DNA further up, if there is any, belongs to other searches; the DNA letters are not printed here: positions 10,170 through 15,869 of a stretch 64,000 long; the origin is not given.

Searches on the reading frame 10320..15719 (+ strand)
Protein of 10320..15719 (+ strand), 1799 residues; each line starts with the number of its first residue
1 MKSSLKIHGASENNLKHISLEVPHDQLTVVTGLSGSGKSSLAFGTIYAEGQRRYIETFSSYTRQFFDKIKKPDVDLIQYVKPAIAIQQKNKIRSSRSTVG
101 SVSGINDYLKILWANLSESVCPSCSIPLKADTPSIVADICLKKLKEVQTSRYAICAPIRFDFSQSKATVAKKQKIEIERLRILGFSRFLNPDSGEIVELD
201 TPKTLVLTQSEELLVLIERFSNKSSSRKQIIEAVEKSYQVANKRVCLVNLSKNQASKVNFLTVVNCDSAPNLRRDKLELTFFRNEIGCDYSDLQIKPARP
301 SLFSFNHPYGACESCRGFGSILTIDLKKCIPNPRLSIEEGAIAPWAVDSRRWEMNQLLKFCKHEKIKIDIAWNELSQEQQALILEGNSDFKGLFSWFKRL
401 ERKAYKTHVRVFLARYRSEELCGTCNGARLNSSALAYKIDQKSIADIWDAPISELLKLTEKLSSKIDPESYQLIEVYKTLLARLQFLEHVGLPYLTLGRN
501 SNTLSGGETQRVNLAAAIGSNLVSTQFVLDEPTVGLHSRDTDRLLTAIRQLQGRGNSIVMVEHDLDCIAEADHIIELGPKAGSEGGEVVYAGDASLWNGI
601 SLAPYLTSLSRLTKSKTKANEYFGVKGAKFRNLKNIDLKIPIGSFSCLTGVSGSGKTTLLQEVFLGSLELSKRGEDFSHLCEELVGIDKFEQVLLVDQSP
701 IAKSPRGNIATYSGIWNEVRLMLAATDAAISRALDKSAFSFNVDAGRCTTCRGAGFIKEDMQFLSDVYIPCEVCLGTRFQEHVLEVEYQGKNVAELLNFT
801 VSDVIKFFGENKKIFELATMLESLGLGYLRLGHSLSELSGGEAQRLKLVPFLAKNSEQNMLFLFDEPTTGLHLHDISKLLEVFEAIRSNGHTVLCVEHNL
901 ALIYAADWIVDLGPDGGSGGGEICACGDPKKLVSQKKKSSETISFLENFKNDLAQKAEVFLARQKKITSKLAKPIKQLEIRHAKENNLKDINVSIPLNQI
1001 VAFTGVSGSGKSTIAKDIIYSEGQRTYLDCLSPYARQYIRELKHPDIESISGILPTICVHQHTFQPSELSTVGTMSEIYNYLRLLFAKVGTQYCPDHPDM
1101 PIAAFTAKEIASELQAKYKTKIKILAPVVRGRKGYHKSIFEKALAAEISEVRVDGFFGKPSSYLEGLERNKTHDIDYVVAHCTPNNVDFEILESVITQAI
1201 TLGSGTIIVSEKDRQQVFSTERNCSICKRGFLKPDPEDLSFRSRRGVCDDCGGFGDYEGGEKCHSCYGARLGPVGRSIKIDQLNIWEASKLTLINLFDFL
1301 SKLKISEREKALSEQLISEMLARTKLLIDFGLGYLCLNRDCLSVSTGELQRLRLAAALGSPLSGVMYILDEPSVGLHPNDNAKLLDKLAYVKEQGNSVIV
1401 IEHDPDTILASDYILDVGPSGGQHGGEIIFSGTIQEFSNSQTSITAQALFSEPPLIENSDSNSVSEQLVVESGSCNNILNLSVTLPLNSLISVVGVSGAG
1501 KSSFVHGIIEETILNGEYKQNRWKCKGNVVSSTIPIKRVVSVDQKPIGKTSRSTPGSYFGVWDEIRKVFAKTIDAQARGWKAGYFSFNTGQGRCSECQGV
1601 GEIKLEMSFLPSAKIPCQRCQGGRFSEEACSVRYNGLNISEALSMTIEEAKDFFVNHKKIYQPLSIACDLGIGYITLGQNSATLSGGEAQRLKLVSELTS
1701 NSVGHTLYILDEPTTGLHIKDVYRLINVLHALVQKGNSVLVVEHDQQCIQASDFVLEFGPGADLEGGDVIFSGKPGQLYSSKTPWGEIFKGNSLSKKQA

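Call 50: search_protein_families(library=pfam, proteins=[window:10320-15719:+], max_evalue=0.00001)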
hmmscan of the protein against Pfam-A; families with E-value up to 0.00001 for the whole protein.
window:10320-15719:+ (1799 aa): 16 families
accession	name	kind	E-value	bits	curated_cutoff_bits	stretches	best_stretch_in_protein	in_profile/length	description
PF00005.33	ABC_tran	-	2.4e-35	122.5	25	0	988-1018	1-31/137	ABC transporter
PF17760.6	UvrA_inter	-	1.1e-21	77.2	23.3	1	1107-1212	3-108/109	UvrA interaction domain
PF17755.6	UvrA_DNA-bind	-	7.4e-17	62.1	23.2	1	325-406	1-82/110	UvrA DNA-binding domain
PF02463.25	SMC_N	-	5.5e-15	55.8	40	0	629-898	9-197/220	RecF/RecN/SMC N terminal domain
PF13304.12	AAA_21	-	9.2e-15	55.9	27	0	837-902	237-302/304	AAA domain, putative AbiEii toxin, Type IV TA system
PF13555.12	AAA_29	-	8.8e-11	41.8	27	0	993-1014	17-38/61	P-loop containing region of AAA domain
PF20703.3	nSTAND1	-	2.9e-10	40.8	27.1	0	1488-1540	33-85/379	Novel STAND NTPase 1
PF13191.12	AAA_16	-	3.1e-09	38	32.6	0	647-664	28-45/167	AAA ATPase domain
PF03193.22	RsgA_GTPase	-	1.7e-08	34.9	30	0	950-1025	62-133/174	RsgA GTPase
PF13401.12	AAA_22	-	2.1e-08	35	27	0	645-664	7-26/130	AAA domain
PF05729.18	NACHT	-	1.2e-07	32.2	26.7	0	646-665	3-22/167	NACHT domain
PF00931.28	NB-ARC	-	4.1e-07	30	23.5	0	999-1021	19-41/248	NB-ARC domain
PF13671.12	AAA_33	-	5.4e-07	30.5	27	0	1490-1511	1-22/143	AAA domain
PF13238.12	AAA_18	-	1.7e-06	29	29.4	0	647-683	2-34/128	AAA domain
PF20720.3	nSTAND3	-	9.3e-06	25.9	27.2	0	998-1021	17-40/155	Novel STAND NTPase 3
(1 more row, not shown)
